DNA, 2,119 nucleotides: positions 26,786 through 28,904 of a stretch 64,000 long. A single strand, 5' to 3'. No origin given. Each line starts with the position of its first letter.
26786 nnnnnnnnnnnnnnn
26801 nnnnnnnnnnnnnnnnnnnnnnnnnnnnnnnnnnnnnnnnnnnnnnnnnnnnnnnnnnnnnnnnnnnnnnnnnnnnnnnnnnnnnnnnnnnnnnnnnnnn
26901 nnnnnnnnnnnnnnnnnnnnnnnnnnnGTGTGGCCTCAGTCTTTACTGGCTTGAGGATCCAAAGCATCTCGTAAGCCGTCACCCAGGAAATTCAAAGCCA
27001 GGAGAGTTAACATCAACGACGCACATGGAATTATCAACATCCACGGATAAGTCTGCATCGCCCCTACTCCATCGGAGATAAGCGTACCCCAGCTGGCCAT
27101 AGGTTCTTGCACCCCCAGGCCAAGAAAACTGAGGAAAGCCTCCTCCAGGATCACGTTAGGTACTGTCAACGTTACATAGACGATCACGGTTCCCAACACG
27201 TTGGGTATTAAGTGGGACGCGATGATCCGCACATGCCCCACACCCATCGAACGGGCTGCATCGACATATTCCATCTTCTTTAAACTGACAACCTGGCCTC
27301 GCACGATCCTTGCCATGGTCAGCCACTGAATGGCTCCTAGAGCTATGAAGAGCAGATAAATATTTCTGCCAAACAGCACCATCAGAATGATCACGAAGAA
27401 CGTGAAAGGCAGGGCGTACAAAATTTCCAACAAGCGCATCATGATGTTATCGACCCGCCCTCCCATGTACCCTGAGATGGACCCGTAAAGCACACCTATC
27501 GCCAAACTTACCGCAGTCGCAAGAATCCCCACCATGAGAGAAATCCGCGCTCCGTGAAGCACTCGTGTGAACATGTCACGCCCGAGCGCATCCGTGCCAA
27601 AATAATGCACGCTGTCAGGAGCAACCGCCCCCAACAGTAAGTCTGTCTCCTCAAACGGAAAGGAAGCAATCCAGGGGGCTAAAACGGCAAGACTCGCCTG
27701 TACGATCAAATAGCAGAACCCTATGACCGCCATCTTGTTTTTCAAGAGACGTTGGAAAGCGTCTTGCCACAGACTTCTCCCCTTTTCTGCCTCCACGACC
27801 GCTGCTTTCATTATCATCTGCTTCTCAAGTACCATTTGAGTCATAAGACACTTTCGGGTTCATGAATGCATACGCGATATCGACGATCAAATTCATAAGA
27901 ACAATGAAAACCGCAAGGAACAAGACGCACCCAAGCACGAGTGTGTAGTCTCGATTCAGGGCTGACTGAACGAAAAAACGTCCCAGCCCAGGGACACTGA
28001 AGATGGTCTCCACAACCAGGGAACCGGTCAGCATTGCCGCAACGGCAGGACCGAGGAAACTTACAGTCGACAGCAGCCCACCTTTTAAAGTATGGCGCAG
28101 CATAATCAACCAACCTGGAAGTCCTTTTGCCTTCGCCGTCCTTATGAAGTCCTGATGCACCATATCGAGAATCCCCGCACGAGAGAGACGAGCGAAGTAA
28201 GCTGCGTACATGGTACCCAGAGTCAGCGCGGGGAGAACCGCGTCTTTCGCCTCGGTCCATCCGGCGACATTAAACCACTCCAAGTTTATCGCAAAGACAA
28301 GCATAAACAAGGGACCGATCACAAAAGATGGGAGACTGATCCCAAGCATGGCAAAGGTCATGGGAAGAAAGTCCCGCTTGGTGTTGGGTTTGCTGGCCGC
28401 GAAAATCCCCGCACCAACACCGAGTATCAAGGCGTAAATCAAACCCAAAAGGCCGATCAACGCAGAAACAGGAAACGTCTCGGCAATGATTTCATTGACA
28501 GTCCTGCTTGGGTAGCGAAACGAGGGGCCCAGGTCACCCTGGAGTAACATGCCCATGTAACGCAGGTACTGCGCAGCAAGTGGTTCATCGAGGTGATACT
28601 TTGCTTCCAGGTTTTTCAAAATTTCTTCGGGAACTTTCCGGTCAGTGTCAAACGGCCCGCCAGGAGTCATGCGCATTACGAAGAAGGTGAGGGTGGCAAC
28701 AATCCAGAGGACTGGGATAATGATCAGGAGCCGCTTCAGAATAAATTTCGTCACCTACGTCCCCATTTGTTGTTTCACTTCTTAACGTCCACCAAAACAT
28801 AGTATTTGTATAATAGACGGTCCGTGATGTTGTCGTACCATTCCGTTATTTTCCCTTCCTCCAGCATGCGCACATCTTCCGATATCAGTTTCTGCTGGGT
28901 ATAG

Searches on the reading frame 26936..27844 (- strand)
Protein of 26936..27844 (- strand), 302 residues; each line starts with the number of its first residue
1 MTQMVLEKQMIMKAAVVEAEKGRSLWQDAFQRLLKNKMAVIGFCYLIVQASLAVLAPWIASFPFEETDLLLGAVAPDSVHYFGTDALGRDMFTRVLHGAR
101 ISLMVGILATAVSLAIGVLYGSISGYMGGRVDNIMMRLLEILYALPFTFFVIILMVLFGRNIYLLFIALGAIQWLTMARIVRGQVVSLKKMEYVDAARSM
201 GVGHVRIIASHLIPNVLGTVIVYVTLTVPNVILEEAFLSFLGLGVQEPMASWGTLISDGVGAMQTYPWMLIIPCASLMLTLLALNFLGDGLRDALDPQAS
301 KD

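Call 52: search_protein_families(library=pfam, proteins=[window:26936-27844:-], max_evalue=0.00001)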
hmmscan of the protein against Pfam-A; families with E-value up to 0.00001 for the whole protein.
window:26936-27844:- (302 aa): 2 families
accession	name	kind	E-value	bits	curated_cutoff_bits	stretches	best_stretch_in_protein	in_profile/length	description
PF00528.27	BPD_transp_1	-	2.3e-27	96.4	26.4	1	117-299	1-182/184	Binding-protein-dependent transport system inner membrane component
PF12911.12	OppC_N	-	1.6e-13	50.7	23.9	1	24-69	1-46/53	N-terminal TM domain of oligopeptide transport permease C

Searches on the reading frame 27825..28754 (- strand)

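Call 52: search_protein_families(library=pfam, proteins=[window:27825-28754:-], max_evalue=0.00001)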
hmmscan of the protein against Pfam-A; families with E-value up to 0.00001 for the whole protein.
window:27825-28754:- (309 aa): 2 families
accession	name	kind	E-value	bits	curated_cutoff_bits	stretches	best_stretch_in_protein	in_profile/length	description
PF00528.27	BPD_transp_1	-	5.3e-36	124.5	26.4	1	112-303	1-183/184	Binding-protein-dependent transport system inner membrane component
PF19300.4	BPD_transp_1_N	-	1.2e-06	29.1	23.8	1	1-73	1-75/114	Binding-prot-dependent transport system membrane comp, N-term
